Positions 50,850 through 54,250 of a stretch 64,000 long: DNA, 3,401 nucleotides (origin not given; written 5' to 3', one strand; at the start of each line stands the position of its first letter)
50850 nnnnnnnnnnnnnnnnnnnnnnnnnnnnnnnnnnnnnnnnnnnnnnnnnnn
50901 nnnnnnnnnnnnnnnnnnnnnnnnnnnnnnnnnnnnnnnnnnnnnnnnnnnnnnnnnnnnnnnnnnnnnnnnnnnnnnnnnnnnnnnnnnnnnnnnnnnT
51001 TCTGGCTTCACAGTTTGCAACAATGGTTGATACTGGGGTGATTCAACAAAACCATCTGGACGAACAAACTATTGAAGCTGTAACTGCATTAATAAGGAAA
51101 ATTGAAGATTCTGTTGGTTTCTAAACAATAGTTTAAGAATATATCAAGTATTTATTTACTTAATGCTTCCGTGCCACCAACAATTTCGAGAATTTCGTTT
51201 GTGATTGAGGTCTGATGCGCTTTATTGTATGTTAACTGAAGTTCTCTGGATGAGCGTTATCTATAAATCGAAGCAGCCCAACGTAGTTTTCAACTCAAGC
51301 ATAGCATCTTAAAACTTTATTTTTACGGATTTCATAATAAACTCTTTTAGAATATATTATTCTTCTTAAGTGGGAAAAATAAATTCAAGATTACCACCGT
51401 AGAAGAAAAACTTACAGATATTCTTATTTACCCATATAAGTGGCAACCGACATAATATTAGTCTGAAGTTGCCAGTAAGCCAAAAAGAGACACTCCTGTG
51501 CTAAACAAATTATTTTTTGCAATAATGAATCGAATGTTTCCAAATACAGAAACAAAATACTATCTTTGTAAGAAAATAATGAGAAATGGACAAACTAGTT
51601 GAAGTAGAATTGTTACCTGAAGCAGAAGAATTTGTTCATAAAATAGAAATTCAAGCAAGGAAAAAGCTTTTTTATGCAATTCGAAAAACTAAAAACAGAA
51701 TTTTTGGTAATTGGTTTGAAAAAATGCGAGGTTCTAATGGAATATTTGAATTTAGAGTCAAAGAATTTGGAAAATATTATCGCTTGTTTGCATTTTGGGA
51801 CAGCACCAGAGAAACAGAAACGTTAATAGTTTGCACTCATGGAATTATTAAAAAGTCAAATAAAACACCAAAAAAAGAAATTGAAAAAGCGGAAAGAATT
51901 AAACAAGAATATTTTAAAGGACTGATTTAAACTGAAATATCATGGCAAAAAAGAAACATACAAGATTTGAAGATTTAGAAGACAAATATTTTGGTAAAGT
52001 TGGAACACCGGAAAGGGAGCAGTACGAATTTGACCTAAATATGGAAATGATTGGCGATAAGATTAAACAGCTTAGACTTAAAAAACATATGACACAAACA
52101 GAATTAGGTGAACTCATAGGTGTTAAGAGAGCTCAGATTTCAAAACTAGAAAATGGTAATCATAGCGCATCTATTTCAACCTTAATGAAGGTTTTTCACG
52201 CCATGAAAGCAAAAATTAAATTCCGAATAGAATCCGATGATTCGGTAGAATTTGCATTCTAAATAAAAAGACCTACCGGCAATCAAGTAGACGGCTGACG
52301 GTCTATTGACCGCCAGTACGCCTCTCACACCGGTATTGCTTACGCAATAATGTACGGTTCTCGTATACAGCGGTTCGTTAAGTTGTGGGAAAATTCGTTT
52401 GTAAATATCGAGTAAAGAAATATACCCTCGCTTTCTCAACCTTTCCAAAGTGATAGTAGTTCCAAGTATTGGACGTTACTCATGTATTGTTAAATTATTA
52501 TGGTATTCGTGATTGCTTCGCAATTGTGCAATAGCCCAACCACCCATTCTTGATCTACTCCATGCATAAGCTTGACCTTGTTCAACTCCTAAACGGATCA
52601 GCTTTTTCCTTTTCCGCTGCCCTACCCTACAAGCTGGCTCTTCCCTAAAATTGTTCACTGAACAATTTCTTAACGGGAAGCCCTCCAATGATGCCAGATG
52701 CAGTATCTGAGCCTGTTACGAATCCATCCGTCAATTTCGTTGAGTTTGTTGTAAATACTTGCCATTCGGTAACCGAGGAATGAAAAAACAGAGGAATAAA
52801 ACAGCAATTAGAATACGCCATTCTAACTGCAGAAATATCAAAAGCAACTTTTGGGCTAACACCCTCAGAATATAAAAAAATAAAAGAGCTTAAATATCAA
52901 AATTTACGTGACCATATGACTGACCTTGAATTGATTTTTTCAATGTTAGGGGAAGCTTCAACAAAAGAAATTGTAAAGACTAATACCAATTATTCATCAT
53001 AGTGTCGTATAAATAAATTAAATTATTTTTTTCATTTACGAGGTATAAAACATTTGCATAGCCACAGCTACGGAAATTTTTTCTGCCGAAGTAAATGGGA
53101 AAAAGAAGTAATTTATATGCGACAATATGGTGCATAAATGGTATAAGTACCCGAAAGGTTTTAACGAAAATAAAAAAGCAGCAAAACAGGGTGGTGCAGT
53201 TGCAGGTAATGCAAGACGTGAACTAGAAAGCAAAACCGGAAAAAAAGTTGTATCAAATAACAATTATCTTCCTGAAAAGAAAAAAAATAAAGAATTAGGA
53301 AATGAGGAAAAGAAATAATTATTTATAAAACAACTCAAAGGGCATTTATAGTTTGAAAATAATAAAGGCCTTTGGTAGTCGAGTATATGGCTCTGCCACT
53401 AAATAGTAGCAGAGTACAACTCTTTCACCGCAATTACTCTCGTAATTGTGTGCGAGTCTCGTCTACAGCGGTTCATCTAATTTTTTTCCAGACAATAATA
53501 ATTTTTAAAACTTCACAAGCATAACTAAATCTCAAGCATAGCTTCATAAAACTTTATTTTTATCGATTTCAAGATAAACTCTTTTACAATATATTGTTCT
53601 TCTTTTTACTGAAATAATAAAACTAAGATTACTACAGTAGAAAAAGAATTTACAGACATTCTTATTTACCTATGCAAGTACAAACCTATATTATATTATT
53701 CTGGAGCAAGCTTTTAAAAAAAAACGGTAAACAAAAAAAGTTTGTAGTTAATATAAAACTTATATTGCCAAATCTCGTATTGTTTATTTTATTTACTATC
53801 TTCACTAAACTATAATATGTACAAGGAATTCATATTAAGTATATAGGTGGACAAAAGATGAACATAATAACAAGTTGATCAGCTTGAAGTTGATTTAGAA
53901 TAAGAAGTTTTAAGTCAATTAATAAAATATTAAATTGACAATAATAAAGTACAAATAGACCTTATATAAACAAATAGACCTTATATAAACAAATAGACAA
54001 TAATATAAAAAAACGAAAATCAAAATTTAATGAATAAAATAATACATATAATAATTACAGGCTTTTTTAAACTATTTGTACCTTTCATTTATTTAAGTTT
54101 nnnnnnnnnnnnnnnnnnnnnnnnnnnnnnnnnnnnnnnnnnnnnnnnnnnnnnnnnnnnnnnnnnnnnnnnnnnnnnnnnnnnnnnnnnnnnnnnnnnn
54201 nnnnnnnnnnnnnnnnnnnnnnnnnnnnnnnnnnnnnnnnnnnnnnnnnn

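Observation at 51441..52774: Integron-cassette-like TA module with a group II intron inserted in its attC-like end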

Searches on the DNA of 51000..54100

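Call 5: search_rna_families(source=window, start=51000, end=54100, threshold=evalue, max_evalue=10, show_alignments=4)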
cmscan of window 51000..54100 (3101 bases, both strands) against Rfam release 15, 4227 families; matches with E-value up to 10: 1.
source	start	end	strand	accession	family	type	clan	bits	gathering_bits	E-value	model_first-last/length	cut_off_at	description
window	51652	51735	+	RF02456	Diantho_3_UTR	Cis-reg;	-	13.7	100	3.4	1-205/205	no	Dianthovirus RNA2 3'UTR stem loops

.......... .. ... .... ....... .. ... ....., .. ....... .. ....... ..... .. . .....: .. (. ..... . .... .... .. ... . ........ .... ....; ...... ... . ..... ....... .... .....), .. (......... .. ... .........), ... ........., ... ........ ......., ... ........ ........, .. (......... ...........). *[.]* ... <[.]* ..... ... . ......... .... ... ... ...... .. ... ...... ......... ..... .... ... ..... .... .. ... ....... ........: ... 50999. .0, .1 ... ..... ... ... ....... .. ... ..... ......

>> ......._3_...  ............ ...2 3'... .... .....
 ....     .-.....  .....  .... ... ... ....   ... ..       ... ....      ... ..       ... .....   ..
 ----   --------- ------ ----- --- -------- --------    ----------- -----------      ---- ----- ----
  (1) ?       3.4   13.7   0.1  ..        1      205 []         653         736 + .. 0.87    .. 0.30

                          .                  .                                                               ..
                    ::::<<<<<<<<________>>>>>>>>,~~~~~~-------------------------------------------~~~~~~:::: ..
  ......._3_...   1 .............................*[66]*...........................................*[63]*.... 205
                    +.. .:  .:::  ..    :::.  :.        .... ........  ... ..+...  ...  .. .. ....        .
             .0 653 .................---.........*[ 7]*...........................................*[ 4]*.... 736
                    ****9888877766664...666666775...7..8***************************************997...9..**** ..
